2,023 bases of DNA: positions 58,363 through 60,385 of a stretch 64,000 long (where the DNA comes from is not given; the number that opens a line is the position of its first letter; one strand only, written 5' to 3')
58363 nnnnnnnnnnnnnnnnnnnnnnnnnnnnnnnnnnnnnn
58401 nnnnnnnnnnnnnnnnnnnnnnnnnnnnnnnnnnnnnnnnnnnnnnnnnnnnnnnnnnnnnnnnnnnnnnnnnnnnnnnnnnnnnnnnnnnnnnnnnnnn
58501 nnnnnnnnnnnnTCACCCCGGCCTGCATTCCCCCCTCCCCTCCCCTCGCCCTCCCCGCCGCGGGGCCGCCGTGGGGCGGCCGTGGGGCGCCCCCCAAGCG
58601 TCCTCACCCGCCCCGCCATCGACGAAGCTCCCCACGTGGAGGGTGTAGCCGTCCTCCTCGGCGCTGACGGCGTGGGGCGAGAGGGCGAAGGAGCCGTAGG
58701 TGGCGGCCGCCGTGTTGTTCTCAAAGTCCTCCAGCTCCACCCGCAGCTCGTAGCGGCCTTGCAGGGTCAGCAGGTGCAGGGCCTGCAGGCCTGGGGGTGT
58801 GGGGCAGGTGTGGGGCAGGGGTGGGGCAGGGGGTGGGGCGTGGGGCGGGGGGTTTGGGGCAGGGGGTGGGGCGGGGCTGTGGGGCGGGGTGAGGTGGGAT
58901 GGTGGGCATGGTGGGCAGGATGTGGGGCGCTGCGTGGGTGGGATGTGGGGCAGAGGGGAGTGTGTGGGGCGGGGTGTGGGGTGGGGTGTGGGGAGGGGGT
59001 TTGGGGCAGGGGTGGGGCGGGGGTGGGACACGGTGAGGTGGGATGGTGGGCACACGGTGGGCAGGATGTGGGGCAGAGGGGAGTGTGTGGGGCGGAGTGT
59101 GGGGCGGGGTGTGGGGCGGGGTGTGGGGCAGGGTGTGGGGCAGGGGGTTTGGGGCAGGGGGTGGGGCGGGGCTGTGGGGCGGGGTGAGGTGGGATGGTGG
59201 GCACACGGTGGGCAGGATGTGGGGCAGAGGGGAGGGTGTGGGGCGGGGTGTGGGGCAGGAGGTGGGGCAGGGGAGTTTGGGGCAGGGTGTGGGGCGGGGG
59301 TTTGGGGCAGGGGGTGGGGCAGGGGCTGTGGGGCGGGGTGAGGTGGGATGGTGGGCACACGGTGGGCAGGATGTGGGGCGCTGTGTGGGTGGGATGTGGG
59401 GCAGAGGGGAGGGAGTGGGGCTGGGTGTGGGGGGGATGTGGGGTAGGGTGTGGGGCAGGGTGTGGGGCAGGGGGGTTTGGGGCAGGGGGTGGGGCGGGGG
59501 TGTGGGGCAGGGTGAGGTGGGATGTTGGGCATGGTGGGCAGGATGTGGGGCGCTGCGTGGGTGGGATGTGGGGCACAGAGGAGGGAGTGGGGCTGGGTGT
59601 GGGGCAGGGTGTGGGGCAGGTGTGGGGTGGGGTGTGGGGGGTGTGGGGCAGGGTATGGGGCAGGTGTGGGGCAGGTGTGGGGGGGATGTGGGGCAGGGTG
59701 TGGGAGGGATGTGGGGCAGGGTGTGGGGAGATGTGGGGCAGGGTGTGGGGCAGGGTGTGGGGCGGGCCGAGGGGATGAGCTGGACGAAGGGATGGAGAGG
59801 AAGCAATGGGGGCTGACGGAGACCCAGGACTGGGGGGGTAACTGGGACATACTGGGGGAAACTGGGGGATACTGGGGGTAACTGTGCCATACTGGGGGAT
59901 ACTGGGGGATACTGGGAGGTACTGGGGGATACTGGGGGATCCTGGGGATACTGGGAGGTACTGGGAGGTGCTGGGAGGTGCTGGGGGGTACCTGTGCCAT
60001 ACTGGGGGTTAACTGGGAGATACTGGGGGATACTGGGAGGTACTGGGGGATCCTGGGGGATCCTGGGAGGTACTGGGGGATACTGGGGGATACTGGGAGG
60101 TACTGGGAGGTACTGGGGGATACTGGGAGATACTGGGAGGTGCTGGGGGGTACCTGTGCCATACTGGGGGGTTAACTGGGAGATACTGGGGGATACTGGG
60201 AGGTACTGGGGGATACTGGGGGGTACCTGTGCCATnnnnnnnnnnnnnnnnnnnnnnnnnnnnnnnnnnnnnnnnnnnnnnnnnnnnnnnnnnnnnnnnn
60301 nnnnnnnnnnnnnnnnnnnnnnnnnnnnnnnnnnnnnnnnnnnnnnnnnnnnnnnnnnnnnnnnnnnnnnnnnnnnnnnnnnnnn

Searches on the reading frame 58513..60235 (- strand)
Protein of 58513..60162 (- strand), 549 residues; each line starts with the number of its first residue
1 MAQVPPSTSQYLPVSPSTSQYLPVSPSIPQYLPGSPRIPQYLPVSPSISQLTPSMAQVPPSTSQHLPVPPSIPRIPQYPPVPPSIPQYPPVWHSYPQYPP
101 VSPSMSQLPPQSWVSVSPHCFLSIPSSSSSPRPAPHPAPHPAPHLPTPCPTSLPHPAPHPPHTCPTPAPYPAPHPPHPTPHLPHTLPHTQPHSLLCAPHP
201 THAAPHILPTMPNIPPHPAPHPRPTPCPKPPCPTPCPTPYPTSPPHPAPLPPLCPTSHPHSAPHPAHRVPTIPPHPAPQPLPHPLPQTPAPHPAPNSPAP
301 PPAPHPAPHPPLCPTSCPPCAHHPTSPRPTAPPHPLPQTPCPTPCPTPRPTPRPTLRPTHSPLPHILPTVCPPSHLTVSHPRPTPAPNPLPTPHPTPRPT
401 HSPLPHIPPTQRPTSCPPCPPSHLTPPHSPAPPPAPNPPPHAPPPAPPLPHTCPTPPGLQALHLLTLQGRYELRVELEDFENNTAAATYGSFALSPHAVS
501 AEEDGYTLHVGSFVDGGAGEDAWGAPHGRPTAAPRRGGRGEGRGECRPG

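Call 49: search_protein_families(library=pfam, proteins=[window:58513-60162:-, window:58721-60235:-], max_evalue=0.001)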
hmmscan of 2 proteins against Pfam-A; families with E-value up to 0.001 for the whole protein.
window:58513-60162:- (549 aa): 1 family
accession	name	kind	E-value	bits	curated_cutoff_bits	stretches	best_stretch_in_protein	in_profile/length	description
PF00147.23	Fibrinogen_C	-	3.5e-07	30.7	22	1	458-520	78-134/221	Fibrinogen beta and gamma chains, C-terminal globular domain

window:58721-60235:- (504 aa): 0 families
